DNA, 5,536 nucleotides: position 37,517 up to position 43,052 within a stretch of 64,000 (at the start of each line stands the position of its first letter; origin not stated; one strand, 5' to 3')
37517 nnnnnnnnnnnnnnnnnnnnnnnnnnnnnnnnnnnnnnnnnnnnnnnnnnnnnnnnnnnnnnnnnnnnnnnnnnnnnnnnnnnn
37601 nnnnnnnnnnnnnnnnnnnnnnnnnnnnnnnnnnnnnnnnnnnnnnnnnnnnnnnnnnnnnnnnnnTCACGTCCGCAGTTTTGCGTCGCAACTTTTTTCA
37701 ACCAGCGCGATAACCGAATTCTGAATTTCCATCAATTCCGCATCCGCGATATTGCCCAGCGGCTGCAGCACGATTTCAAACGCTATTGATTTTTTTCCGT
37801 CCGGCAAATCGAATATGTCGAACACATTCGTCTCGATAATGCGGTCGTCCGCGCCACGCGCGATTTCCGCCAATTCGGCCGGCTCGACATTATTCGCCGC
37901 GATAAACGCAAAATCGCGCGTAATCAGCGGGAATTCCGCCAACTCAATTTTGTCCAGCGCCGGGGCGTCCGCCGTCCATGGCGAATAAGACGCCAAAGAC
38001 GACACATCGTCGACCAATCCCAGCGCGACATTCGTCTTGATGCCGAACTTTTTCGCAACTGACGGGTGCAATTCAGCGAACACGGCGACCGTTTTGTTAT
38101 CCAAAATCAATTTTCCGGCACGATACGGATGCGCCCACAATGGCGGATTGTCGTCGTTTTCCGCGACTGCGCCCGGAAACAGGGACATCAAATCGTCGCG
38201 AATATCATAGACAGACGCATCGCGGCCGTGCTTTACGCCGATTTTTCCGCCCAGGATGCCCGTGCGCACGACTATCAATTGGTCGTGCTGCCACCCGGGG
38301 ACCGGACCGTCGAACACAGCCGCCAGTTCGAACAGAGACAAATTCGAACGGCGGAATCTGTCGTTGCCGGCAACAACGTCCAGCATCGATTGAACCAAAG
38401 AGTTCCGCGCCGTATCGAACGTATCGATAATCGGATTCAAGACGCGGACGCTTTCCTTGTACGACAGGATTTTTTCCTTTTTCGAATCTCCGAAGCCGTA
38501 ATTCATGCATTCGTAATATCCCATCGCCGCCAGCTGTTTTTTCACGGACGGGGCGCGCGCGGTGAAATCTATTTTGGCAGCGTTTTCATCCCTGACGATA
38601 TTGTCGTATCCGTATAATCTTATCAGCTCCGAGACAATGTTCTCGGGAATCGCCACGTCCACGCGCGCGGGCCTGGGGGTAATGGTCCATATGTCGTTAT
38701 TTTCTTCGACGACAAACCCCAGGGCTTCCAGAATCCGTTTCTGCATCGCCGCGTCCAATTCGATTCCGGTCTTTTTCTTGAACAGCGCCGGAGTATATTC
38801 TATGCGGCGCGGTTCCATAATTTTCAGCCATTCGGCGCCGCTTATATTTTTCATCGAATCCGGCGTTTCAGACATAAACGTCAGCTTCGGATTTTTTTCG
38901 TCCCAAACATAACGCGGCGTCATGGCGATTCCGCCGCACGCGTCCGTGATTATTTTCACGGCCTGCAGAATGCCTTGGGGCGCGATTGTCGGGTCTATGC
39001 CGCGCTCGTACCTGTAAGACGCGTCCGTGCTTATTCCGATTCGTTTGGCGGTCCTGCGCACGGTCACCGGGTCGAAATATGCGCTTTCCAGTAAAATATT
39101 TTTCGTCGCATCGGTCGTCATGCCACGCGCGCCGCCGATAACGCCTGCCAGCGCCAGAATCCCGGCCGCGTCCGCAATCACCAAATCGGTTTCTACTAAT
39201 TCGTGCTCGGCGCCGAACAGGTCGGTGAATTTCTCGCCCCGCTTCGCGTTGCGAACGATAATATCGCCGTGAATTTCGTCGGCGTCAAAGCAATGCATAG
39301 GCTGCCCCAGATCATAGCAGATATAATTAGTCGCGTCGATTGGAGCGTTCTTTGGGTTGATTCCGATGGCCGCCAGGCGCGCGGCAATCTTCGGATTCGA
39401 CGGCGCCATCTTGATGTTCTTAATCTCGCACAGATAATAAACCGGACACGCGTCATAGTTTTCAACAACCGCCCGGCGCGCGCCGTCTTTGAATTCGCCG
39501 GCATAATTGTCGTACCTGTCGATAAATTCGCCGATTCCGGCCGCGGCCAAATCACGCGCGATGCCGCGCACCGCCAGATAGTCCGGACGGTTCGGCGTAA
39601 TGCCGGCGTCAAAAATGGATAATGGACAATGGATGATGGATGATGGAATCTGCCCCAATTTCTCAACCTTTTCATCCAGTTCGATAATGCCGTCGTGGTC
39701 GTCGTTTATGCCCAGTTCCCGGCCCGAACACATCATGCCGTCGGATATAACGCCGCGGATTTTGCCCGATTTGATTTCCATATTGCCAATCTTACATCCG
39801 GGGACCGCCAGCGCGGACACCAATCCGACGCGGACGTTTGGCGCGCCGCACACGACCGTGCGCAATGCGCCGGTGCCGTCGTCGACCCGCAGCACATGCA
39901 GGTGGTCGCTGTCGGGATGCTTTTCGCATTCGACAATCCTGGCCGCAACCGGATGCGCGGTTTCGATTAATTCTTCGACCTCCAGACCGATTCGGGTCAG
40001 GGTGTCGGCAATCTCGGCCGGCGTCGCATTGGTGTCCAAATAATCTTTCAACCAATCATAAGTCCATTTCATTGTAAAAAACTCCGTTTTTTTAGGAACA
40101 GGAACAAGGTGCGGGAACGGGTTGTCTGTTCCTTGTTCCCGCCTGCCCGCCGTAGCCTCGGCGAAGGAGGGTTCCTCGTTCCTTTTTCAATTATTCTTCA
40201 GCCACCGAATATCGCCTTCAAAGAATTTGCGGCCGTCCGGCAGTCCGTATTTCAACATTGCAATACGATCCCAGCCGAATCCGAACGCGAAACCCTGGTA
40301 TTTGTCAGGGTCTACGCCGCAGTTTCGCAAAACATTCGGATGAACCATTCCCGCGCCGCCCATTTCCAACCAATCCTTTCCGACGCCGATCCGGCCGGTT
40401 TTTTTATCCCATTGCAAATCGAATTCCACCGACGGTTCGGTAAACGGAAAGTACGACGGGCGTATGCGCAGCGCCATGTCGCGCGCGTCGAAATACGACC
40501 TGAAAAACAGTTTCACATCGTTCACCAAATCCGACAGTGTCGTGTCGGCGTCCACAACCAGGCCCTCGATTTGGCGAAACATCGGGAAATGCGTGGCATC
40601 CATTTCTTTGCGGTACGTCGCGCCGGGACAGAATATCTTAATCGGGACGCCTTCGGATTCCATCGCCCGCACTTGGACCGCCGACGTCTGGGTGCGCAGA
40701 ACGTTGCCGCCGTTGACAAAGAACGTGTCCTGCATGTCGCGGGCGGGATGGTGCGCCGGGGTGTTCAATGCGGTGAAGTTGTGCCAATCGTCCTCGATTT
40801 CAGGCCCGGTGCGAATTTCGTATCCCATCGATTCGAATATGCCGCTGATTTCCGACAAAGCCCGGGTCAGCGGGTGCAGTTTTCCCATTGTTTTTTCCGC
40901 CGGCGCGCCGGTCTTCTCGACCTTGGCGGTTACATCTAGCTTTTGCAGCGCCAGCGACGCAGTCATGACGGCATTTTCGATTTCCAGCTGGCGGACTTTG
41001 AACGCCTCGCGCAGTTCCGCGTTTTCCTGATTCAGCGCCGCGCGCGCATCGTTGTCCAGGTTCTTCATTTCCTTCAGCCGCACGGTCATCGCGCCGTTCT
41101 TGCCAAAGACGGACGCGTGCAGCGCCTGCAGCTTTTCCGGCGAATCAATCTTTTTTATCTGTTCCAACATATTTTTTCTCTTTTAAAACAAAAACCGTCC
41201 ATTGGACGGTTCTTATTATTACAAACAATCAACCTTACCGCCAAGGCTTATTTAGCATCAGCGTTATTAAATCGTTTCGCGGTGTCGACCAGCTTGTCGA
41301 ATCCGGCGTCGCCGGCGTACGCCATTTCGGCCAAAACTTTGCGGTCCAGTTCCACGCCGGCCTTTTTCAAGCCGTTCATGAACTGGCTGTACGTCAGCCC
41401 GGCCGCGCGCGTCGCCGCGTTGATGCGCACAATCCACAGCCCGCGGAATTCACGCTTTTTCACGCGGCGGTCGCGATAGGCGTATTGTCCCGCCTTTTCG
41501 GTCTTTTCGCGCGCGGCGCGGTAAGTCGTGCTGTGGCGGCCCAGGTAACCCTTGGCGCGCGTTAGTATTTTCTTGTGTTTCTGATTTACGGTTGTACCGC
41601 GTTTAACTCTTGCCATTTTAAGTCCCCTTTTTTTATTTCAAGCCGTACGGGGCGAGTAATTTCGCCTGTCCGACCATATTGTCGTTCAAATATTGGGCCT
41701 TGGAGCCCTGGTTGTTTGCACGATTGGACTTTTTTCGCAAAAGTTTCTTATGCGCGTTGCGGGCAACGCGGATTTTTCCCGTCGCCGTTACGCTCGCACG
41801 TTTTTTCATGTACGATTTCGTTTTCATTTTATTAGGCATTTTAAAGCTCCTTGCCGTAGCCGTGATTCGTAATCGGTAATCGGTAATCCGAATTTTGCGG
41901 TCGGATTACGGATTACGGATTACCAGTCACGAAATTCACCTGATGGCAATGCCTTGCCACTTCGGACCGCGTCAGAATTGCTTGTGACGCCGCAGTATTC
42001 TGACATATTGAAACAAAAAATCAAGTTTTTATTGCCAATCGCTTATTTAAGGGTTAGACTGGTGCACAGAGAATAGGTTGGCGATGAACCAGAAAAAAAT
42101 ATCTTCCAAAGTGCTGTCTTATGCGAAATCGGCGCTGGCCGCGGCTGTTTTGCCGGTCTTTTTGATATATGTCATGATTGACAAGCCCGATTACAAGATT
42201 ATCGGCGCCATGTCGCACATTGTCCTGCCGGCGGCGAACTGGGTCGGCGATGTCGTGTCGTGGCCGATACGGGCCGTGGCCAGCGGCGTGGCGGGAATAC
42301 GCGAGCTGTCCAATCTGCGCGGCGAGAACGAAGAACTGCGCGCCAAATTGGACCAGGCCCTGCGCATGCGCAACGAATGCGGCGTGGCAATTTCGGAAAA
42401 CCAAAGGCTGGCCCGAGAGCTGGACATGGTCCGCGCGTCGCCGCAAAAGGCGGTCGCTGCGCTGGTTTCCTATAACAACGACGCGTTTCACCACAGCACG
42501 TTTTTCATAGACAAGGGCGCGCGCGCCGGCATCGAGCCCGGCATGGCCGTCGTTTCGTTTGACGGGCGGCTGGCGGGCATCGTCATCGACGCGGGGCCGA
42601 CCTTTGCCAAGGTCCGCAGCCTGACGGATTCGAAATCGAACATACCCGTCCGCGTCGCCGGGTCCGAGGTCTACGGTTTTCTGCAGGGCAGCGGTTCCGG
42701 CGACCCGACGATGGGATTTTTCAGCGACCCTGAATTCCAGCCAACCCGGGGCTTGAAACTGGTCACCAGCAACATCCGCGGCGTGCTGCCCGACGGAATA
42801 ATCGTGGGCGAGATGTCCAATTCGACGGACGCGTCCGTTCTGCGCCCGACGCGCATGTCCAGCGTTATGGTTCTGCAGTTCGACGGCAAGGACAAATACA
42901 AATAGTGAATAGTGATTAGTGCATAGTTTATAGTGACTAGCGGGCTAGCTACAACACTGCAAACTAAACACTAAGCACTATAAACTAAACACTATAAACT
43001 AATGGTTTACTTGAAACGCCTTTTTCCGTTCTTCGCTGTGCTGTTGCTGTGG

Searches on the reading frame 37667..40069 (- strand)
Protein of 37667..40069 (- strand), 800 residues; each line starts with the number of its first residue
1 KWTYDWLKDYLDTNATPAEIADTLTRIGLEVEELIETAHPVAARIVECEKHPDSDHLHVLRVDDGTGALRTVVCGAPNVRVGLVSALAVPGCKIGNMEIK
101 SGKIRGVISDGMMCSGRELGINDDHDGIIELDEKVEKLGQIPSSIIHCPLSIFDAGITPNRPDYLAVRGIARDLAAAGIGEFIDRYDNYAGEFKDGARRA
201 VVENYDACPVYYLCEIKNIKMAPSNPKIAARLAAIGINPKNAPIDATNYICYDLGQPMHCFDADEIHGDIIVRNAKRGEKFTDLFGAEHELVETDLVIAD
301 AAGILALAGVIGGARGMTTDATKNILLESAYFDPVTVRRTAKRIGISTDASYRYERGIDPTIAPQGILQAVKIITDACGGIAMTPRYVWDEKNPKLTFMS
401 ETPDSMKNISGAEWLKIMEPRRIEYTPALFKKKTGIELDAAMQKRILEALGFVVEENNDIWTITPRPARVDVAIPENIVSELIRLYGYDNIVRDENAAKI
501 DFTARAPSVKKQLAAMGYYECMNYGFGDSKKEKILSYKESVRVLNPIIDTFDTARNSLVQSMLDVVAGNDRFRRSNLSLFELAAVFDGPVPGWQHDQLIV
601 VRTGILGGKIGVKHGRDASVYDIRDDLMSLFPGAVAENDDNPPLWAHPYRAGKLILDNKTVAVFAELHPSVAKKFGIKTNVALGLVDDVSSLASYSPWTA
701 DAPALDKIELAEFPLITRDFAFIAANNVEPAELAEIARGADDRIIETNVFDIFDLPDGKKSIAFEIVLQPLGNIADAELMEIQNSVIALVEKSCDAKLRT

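Call 16: search_protein_families(library=pfam, proteins=[window:37667-40069:-], max_evalue=0.001)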
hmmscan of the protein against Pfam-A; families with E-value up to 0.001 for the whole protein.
window:37667-40069:- (800 aa): 5 families
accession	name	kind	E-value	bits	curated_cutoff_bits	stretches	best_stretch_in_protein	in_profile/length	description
PF03483.22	B3_4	-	2.7e-59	200.1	29.3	1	207-379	1-174/174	B3/4 domain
PF17759.6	tRNA_synthFbeta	-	1.9e-24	86.8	22.4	1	508-683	24-209/214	Phenylalanyl tRNA synthetase beta chain CLM domain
PF01588.26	tRNA_bind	-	4.2e-20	72.1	27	1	43-136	4-92/96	Putative tRNA binding domain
PF03484.21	B5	-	8.2e-17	61.6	28.6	1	424-488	2-67/67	tRNA synthetase B5 domain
PF03147.19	FDX-ACB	-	2.1e-11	44.5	31.1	1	712-799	2-94/94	Ferredoxin-fold anticodon binding domain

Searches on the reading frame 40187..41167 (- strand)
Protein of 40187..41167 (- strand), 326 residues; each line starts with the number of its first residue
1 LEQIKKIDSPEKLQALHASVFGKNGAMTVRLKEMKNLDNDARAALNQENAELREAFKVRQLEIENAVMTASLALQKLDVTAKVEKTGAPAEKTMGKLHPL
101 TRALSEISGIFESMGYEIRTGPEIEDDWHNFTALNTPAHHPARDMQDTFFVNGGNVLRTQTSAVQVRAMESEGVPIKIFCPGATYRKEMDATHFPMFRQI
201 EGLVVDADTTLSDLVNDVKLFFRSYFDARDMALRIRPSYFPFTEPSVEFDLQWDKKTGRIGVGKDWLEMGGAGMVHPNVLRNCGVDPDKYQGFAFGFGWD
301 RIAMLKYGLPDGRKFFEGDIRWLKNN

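Call 16: search_protein_families(library=pfam, proteins=[window:40187-41167:-], max_evalue=0.001)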
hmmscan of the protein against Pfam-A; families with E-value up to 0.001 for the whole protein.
window:40187-41167:- (326 aa): 2 families
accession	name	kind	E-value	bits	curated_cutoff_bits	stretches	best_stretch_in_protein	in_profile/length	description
PF01409.25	tRNA-synt_2d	-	1.2e-86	290.6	19.8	1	89-325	8-245/246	tRNA synthetases class II core domain (F)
PF02912.23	Phe_tRNA-synt_N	-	4.2e-07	30.3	22.3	1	9-63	2-60/69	Aminoacyl tRNA synthetase class II, N-terminal domain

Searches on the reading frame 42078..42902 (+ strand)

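Call 16: search_protein_families(library=pfam, proteins=[window:42078-42902:+], max_evalue=0.001)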
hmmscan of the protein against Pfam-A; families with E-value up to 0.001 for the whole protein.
window:42078-42902:+ (275 aa): 1 family
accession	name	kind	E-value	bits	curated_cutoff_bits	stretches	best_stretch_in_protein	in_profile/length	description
PF04085.20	MreC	-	4.9e-25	88.5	28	1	133-250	5-119/147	Rod shape-determining protein MreC, barrel core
